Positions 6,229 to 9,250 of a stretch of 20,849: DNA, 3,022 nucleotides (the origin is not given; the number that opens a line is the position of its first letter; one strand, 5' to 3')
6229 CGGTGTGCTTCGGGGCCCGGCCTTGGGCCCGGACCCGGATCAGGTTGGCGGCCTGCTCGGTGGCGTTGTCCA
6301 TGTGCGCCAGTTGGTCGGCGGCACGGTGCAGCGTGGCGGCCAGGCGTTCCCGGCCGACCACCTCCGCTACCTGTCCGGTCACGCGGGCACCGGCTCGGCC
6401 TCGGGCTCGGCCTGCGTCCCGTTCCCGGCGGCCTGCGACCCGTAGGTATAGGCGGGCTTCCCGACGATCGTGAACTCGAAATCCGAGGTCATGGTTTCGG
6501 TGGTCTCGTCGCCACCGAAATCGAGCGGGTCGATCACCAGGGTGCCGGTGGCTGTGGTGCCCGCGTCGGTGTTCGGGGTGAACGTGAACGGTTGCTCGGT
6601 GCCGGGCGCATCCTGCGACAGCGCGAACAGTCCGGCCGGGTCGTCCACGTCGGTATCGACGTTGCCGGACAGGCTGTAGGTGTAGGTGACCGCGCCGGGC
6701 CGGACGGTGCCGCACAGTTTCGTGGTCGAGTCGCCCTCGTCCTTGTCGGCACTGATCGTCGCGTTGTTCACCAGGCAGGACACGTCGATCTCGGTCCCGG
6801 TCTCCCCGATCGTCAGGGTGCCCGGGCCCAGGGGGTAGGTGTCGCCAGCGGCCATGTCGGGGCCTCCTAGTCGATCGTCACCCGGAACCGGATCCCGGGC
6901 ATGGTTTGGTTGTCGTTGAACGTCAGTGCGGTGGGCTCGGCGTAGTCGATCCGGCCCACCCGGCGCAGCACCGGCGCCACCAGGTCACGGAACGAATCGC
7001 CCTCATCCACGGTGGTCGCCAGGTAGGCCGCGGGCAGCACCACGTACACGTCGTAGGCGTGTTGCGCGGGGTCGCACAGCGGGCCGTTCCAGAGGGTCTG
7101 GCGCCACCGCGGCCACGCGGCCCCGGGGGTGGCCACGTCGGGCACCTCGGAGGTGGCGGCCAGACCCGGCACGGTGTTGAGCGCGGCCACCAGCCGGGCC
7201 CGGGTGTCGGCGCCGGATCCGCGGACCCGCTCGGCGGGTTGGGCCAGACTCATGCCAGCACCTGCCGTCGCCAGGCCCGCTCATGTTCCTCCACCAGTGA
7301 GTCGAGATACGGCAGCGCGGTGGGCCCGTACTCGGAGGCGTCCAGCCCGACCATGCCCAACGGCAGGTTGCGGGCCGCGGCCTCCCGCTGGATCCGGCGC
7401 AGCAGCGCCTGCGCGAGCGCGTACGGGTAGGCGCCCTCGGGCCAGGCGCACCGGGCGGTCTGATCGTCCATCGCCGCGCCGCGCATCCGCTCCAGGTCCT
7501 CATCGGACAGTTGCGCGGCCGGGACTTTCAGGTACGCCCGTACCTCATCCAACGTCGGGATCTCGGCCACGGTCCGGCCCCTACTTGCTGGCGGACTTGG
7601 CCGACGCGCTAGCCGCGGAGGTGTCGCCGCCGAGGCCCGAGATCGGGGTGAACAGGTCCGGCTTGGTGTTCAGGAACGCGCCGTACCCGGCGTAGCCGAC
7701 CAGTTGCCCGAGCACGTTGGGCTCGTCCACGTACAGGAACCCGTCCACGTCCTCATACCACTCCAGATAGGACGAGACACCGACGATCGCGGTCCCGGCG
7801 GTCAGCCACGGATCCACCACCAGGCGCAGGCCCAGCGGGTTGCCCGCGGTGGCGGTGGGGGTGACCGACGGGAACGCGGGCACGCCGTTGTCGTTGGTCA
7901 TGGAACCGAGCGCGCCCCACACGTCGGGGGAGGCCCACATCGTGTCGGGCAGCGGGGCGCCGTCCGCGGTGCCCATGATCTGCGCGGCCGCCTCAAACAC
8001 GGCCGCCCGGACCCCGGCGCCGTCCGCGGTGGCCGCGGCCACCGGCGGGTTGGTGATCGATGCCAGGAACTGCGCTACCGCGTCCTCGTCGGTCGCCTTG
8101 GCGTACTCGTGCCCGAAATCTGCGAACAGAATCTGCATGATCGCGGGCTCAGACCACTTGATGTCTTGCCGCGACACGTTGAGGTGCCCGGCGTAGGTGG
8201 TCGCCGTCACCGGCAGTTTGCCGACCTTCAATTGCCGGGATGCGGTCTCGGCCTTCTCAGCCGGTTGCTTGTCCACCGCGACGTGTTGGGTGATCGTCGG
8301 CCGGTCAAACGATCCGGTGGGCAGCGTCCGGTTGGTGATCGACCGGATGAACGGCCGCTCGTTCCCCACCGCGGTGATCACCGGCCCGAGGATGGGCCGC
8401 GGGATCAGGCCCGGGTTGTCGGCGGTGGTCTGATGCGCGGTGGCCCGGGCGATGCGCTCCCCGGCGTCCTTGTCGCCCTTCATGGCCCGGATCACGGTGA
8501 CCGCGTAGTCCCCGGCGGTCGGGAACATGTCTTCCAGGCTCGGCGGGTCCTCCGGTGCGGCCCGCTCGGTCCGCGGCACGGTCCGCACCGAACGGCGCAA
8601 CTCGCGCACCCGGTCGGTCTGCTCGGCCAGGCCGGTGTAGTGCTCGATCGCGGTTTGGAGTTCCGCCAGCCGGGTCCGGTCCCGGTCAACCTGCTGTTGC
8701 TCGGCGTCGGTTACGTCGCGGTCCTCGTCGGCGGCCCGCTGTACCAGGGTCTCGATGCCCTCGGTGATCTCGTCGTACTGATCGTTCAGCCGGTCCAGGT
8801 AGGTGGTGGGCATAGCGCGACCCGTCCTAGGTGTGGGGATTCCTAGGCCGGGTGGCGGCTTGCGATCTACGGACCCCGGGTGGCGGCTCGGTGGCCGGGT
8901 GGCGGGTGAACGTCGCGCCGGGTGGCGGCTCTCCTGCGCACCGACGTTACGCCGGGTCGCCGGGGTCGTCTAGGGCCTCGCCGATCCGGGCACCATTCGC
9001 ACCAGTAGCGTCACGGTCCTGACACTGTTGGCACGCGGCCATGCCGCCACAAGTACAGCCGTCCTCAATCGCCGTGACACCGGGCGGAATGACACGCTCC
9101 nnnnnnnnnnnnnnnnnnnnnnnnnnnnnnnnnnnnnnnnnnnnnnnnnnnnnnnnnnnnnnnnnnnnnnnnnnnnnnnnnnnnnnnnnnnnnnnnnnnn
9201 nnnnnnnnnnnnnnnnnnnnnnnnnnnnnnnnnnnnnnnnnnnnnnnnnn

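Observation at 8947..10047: EEP-family (DNase I-like) enzyme plus an orphan gene inserted between the prohead protease and the major capsid gene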

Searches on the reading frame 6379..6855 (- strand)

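Call 42: search_protein_families(library=pfam, proteins=[window:6379-6855:-], max_evalue=0.01)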
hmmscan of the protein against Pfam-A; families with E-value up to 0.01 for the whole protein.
window:6379-6855:- (158 aa): 0 families

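Call 80: search_protein_families(library=phrogs, proteins=[window:6379-6855:-], max_evalue=0.01)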
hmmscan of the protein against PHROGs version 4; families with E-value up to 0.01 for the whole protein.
window:6379-6855:- (158 aa): 1 family
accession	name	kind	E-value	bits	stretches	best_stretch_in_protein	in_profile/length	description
phrog_4574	-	tail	8.7e-25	88.3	1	4-139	2-144/147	major tail protein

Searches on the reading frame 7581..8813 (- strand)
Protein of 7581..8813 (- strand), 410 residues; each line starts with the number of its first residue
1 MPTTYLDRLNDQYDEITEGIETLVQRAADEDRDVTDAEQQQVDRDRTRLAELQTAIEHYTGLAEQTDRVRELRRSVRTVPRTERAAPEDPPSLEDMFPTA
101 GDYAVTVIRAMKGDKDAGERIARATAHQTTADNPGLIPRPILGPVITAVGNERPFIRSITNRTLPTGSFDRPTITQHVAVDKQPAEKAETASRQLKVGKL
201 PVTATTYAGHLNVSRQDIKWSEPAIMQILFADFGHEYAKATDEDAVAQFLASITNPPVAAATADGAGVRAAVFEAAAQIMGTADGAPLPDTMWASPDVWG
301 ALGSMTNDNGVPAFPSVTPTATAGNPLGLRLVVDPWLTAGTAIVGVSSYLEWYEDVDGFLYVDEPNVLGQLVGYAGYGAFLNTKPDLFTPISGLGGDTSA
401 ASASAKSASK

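Call 5: search_protein_families(library=pfam, proteins=[window:7581-8813:-], max_evalue=0.01)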
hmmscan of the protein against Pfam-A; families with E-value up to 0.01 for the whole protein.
window:7581-8813:- (410 aa): 2 families
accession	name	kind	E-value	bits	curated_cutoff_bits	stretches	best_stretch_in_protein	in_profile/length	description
PF25209.1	Phage_capsid_4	-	8.4e-10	39.8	27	1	157-379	29-249/262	Phage capsid protein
PF05065.19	Phage_capsid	-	0.00047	20.1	24.2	1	136-336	4-212/280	Phage capsid family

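Call 6: search_protein_families(library=phrogs, proteins=[window:7581-8813:-], max_evalue=0.01)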
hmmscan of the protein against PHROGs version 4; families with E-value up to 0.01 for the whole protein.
window:7581-8813:- (410 aa): 3 families
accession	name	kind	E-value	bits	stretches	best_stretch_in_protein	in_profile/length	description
phrog_2263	-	head and packaging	9.3e-43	147.9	1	22-393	171-543/551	major head protein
phrog_10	-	head and packaging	4.2e-13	50.2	1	9-353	268-591/752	major head protein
phrog_617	-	head and packaging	0.00013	22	1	186-347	402-568/626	major head protein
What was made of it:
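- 7581..8813 (-): HK97-type major capsid protein gene (410 aa, with an N-terminal delta-like coiled coil). phrog_2263 9.3e-43; Pfam Phage_capsid_4 8.4e-10 (calls 5, 6).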

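Call 8: search_dna_similar(query=window:7581-8813:-, collection=phages, mode=protein, max_rows=30)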
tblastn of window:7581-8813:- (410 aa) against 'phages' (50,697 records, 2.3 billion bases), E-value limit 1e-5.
Records with a match: 37; places in all: 37; records where one place covers at least 80% of the query: 36.
Best place of each record, by identity: <60% 37.
By first word of the organism name: Mycobacterium 37.
By host as written in the record: Mycobacterium smegmatis mc2 155 20; Mycobacterium smegmatis mc2155 6; Mycobacterium smegmatis mc#155 4; Mycobacterium smegamtis mc2 155 2; Mycobacterium 1; Mycobacterium sp. 1; - 1; Mycolicobacterium smegmatis mc^2 155 1; and 1 more.
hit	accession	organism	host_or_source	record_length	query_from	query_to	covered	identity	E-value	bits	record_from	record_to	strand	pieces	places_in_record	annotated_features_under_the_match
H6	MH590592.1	Mycobacterium phage Ryadel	Mycobacterium smegmatis mc2 155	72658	5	393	95%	29.8%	3e-35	144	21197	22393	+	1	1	43: major capsid protein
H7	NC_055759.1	Mycobacterium phage Ryadel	Mycobacterium smegmatis mc2 155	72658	5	393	95%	29.8%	3e-35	144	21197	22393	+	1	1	43: major head protein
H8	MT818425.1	Mycobacterium phage NiebruSaylor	Mycobacterium smegmatis mc#155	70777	5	393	95%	29.5%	2e-35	144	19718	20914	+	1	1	38: major capsid protein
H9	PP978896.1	Mycobacterium phage Schuy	Mycobacterium smegmatis mc2 155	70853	5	393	95%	29.5%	2e-35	144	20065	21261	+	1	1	40: major capsid protein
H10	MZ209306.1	Mycobacterium phage Murai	Mycobacterium smegmatis mc2 155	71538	5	393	95%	29.5%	2e-35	144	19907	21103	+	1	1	39: major capsid protein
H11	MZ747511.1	Mycobacterium phage Mori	Mycobacterium smegmatis mc2 155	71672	5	393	95%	29.5%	2e-35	144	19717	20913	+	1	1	38: major capsid protein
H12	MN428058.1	Mycobacterium phage Krili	Mycobacterium smegmatis mc2155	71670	5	393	95%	29.5%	2e-35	144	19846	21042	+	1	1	38: major capsid protein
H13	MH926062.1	Mycobacterium phage Vorrps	Mycobacterium smegmatis mc2 155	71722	5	393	95%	29.5%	2e-35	144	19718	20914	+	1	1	38: major capsid protein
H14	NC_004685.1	Mycobacterium phage Corndog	Mycobacterium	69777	5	393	95%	29.5%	3e-35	143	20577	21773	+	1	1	major head protein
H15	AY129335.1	Mycobacterium phage Corndog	Mycobacterium sp.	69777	5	393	95%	29.5%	3e-35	143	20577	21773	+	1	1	41: hypothetical protein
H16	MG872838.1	Mycobacterium phage JangDynasty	Mycobacterium smegmatis mc2 155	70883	5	393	95%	29.5%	3e-35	143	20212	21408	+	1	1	39: major capsid protein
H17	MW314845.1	Mycobacterium phage TelAviv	Mycobacterium smegmatis mc#155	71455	5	393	95%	29.5%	3e-35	143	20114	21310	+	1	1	36: major capsid protein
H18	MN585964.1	Mycobacterium phage Blessica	soil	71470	5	393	95%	29.5%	3e-35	143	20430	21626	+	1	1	40: major capsid protein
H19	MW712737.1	Mycobacterium phage Winget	Mycobacterium smegmatis mc#155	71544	5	393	95%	29.5%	3e-35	143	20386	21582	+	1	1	40: major capsid protein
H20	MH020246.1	Mycobacterium phage SchoolBus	Mycobacterium smegmatis mc2 155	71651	5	393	95%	29.5%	3e-35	143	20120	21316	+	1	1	39: major capsid protein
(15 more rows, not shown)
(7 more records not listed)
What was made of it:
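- Closest known: Cluster O mycobacteriophages. Same: These are the nearest cultured capsid relatives (29.5% identity, call 8).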

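Call 10: get_annotated_region(hit=H14, flank=6000)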
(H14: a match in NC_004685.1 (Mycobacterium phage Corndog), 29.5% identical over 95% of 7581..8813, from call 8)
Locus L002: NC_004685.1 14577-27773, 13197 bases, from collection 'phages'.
description: Mycobacterium phage Corndog, complete genome.
organism: Mycobacterium phage Corndog (NCBI taxid 2907833)
taxonomy: Viruses; Duplodnaviria; Heunggongvirae; Uroviricota; Caudoviricetes; Corndogvirus; Corndogvirus corndog
host: Mycobacterium; source: -; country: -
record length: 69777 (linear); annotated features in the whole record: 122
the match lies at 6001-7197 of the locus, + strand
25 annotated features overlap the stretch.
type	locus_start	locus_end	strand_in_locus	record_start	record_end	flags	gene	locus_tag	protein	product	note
CDS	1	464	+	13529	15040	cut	-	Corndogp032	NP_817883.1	gp32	-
CDS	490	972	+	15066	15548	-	-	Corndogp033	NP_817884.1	gp33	-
CDS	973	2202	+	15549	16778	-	-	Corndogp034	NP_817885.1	gp34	-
CDS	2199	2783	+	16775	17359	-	-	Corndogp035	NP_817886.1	methyltransferase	-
CDS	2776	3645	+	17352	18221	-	-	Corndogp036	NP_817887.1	glycosyltransferase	-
CDS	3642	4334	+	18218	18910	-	-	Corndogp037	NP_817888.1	galactosyl transferase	-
CDS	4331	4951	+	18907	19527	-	-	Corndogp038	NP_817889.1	glucosyltransferase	-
CDS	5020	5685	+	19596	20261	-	-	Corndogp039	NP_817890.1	gp39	-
CDS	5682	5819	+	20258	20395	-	-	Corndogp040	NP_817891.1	gp40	-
CDS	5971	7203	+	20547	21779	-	-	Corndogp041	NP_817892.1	major head protein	-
CDS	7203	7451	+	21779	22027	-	-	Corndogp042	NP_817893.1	gp42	-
CDS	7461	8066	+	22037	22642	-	-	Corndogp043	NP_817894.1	head-tail adaptor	-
CDS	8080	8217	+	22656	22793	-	-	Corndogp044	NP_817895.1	gp44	-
CDS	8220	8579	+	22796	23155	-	-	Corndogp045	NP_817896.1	head closure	-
CDS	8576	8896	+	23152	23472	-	-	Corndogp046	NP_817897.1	gp46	-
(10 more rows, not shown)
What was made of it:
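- Closest known: Cluster O mycobacteriophages. Same: Non-structural enzymes (an O-methyltransferase and glycosyltransferases) are inserted within the head-gene block (call 10).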

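Call 17: find_related_loci(query=window:7581-8813:-, collection=viral_contigs, flank=6000)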
Query window:7581-8813:- (410 aa) in viral_contigs; peptide patterns used: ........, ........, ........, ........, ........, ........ (x = any residue, [..] = any of these).
64 stretches matched a pattern; 62 encode a relative of the query (tblastn E <= 1e-3); 62 distinct loci.
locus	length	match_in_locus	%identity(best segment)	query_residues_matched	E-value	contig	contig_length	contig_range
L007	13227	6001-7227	63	5-410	5e-161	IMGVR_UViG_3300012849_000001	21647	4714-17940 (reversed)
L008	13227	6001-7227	61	5-410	4e-158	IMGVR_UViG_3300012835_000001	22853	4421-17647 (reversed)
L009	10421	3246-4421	56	5-394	7e-143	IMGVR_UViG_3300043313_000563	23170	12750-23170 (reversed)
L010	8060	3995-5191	57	5-389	7e-140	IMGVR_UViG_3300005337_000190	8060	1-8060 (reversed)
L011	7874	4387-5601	56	5-410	2e-139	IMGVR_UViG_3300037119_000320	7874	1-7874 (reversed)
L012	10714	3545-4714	57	5-392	1e-138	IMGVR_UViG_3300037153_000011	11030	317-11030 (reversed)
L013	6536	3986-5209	55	5-409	1e-138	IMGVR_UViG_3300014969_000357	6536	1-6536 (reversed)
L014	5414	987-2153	56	5-394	4e-138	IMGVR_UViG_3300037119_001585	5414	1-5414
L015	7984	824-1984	58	5-392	9e-137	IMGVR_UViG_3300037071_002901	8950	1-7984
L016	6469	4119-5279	58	5-392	6e-137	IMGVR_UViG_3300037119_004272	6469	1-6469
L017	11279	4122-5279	57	5-392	1e-136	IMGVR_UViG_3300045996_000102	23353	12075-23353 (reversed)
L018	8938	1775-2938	56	5-392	2e-136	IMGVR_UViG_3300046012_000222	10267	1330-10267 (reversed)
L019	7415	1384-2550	55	5-392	3e-136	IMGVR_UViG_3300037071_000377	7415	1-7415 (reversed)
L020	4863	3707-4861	56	5-388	5e-137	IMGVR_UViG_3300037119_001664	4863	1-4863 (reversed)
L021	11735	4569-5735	55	4-392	2e-135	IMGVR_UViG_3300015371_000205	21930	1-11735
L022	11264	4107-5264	56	5-392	4e-135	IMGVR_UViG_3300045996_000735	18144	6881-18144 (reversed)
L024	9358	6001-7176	53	5-394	1e-134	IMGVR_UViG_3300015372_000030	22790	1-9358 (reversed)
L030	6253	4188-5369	56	1-392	4e-133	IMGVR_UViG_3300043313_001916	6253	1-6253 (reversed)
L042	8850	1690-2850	55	5-389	1e-128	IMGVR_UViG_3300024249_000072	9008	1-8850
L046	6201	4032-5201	56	5-389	1e-128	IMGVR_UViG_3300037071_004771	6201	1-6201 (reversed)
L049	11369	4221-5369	57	5-389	3e-128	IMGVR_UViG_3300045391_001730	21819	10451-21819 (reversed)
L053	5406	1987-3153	57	5-392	2e-128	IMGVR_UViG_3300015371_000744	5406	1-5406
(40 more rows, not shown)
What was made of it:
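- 7581..8813 (-): It is 49-63% identical in 62 IMG/VR loci and 29.5% identical to the Corndog capsid (calls 8, 17).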

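Call 22: search_protein_families(library=pfam, proteins=[L016:3033-3800:+, L021:3489-4232:+, L011:3496-4203:+, L053:1045-1830:+, L049:3355-4062:+, L024:5343-5864:+, L042:897-1538:+, L022:3442-3804:+, L046:3398-3823:+, L030:3605-3904:-], max_evalue=0.05)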
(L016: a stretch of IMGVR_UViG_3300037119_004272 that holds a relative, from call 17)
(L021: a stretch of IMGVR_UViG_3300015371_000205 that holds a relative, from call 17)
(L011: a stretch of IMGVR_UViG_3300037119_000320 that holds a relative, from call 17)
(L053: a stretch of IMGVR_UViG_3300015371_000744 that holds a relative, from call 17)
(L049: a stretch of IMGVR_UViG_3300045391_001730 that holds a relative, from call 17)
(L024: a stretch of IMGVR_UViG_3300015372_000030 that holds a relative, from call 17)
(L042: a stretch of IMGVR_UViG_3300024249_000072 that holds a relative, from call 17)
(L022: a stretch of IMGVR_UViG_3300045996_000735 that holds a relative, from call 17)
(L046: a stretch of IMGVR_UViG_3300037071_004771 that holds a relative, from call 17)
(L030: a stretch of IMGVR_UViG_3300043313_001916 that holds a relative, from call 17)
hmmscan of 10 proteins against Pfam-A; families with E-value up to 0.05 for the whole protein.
L016:3033-3800:+ (255 aa): 0 families

L021:3489-4232:+ (247 aa): 1 family
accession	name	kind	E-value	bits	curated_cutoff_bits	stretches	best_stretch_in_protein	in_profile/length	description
PF05871.18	ESCRT-II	-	0.0044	17.7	27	1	9-49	89-129/138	ESCRT-II complex subunit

L011:3496-4203:+ (235 aa): 0 families

L053:1045-1830:+ (261 aa): 1 family
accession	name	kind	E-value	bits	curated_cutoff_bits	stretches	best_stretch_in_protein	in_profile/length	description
PF25680.1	Mom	-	2e-28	99.9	27.1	1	56-253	2-202/202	Mom protein family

L049:3355-4062:+ (235 aa): 1 family
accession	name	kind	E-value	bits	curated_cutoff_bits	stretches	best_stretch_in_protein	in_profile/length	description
PF25680.1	Mom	-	1.8e-30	106.5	27.1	1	26-223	2-202/202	Mom protein family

L024:5343-5864:+ (173 aa): 1 family
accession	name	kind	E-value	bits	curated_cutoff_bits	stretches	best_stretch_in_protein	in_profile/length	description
PF05869.16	Dam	-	9e-09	35.7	28.1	1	17-137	9-123/169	DNA N-6-adenine-methyltransferase (Dam)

L042:897-1538:+ (213 aa): 1 family
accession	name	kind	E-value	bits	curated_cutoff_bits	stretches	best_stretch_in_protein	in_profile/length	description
PF01391.23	Collagen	-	9.8e-20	70.5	27.2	3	53-105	7-59/60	Collagen triple helix repeat (20 copies)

L022:3442-3804:+ (120 aa): 0 families

L046:3398-3823:+ (141 aa): 0 families

L030:3605-3904:- (99 aa): 0 families
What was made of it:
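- Other cargo in the slot is Mom, Dam and collagen-like proteins (call 22). Other cargo in the same slot (Mom, Dam) acts on DNA (call 22). The same slot holds Mom (1e-28 to 1e-30) and Dam (9e-9) in relatives (call 22). Collagen-like proteins occupy the same slot in relatives (call 22).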

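Call 26: search_solved_structures(query=A2, max_evalue=1)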
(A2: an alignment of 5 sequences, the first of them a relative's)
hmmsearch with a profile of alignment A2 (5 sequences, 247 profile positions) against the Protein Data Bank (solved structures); distinct sequences matched with E-value up to 1: 2.
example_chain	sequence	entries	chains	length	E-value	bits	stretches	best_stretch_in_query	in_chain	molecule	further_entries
5hmq_A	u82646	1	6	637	0.29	13.7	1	141-173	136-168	4-hydroxyphenylpyruvate dioxygenase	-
2q8p_A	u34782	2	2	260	0.87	12.1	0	128-172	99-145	Iron-regulated surface determinant E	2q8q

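Call 64: find_related_loci(query=A5, collection=genome_contigs, flank=7000)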
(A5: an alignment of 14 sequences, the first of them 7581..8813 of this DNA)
Query A5 (410 aa) in genome_contigs; peptide patterns used: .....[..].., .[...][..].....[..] (x = any residue, [..] = any of these).
124 stretches matched a pattern; 2 encode a relative of the query (tblastn E <= 1e-3); 2 distinct loci.
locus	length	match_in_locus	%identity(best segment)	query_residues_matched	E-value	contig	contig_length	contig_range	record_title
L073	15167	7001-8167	61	5-388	8e-153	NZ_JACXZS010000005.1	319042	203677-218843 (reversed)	Microbacterium helvum strain NEAU-LLC Scaffold5, whole genome shotgun sequence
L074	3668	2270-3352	34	21-376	3e-45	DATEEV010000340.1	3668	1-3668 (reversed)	MAG TPA_asm: Microthrixaceae bacterium isolate SMAG_U8742 k141_103484, whole genome shotgun sequence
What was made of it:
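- Tried and rejected: Host assignment therefore rests on the capsid hit to Microbacterium helvum (call 64).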

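Call 98: search_protein_families(library=ncbifam, proteins=[L021:3489-4232:+, L011:3496-4203:+], max_evalue=0.01)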
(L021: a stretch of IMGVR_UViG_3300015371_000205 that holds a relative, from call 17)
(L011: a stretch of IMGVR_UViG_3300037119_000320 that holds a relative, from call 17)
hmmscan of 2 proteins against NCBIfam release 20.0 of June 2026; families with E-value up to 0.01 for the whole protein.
L021:3489-4232:+ (247 aa): 0 families

L011:3496-4203:+ (235 aa): 0 families

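Call 99: find_homologous_proteins(query=L021:3489-4232:+, max_evalue=0.001)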
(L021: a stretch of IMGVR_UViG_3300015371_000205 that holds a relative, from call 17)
Query L021:3489-4232:+ (247 aa): 117 proteins with E <= 0.001 among 172 candidates.
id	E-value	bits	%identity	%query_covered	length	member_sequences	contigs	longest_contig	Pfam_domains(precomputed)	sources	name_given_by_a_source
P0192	5.1e-173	592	100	100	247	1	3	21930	-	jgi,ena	-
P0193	4.7e-144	497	83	100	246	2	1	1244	-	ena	-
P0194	1.0e-138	479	81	100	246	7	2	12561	-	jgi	jgi:hypothetical protein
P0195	7.3e-138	476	81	100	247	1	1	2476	-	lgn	-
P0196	1.4e-135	469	79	100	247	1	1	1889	-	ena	-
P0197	2.0e-135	468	79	99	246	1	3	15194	-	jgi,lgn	-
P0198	2.4e-135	468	80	99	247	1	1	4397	-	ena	-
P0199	4.3e-133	461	78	99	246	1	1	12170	-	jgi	jgi:hypothetical protein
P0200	4.7e-132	457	78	100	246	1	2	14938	-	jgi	-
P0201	1.1e-131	456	77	100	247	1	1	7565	-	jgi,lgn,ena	-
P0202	2.0e-131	455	76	100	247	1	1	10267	-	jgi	jgi:hypothetical protein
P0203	5.9e-131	454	76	100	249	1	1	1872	-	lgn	-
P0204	6.7e-131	453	76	100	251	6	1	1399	-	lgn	-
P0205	1.9e-129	449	77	100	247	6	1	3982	-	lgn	-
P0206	2.3e-129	448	77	99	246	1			-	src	-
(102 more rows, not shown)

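Call 102: search_solved_structures(query=A7, max_evalue=1)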
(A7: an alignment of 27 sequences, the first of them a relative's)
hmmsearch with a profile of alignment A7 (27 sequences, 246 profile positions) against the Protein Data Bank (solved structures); distinct sequences matched with E-value up to 1: 0.

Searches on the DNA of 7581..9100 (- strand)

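Call 68: search_rna_families(source=window, start=8600, end=9100, threshold=evalue, max_evalue=1)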
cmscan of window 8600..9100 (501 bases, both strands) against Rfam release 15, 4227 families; matches with E-value up to 1: 0.
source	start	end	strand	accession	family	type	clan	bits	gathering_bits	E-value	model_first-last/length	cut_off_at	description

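Call 94: search_rna_families(sources=[L038, L032], threshold=gathering)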
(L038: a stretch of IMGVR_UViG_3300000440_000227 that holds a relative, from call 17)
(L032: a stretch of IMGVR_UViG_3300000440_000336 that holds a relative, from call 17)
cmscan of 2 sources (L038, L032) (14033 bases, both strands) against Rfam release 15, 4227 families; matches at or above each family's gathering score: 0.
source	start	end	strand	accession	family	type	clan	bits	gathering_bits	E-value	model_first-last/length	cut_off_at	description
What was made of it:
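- Tried and rejected: No hit (calls 68, 94).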
